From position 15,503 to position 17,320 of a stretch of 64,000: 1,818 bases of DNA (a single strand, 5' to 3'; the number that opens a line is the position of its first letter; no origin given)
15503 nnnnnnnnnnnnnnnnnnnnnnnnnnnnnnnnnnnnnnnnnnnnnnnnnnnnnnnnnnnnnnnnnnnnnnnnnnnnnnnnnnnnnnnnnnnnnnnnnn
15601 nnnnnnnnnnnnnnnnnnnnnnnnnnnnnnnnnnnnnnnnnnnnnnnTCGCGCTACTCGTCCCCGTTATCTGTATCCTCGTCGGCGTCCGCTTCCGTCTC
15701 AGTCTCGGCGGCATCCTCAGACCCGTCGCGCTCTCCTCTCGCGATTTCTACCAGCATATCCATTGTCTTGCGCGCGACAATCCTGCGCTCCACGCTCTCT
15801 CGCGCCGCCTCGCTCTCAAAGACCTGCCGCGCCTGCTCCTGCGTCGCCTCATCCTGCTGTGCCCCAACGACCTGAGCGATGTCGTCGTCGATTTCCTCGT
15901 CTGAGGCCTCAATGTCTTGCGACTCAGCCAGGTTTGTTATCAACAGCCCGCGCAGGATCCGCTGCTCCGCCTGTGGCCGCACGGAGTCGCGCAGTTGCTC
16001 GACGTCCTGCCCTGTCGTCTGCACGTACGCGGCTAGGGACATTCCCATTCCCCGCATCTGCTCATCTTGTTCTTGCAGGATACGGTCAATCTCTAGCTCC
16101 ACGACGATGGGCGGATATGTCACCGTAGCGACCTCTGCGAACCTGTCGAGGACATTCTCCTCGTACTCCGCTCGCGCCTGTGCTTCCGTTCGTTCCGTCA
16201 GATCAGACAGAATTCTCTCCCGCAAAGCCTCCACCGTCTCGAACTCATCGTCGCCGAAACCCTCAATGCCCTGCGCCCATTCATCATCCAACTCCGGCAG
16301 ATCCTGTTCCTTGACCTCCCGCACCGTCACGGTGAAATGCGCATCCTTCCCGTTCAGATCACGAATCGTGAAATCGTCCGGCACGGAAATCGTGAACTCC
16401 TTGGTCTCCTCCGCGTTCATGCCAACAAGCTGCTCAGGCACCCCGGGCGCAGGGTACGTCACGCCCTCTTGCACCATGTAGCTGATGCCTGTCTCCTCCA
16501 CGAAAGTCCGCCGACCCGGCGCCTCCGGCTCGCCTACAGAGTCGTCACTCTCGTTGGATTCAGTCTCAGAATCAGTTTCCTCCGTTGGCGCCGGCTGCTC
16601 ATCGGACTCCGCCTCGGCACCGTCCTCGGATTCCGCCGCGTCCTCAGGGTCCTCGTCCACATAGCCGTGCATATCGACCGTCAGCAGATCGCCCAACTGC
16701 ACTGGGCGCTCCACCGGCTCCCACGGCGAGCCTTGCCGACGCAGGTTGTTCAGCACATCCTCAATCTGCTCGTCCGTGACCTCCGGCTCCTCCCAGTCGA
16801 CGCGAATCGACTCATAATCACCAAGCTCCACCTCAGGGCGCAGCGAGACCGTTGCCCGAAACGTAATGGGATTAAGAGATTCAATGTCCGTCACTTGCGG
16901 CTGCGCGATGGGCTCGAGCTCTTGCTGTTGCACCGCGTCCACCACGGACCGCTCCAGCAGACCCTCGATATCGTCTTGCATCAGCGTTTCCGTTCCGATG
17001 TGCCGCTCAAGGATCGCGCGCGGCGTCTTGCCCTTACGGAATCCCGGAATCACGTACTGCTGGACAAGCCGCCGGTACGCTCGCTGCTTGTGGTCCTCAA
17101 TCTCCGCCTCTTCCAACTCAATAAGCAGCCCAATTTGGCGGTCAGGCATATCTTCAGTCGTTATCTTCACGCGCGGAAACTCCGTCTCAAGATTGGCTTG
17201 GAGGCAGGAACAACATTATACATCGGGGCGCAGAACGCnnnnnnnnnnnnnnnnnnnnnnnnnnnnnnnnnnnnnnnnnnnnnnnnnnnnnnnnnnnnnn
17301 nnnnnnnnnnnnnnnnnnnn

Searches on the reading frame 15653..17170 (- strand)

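Call 36: search_protein_families(library=pfam, proteins=[window:15653-17170:-], max_evalue=0.00001)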
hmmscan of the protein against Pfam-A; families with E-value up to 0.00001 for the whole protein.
window:15653-17170:- (505 aa): 2 families
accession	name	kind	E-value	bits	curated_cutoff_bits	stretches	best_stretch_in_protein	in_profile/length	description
PF05697.18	Trigger_N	-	1.6e-35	122.9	22.2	1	1-143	1-144/144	Bacterial trigger factor protein (TF)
PF05698.19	Trigger_C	-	9.6e-27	94.4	22.7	1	312-475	1-162/162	Bacterial trigger factor protein (TF) C-terminus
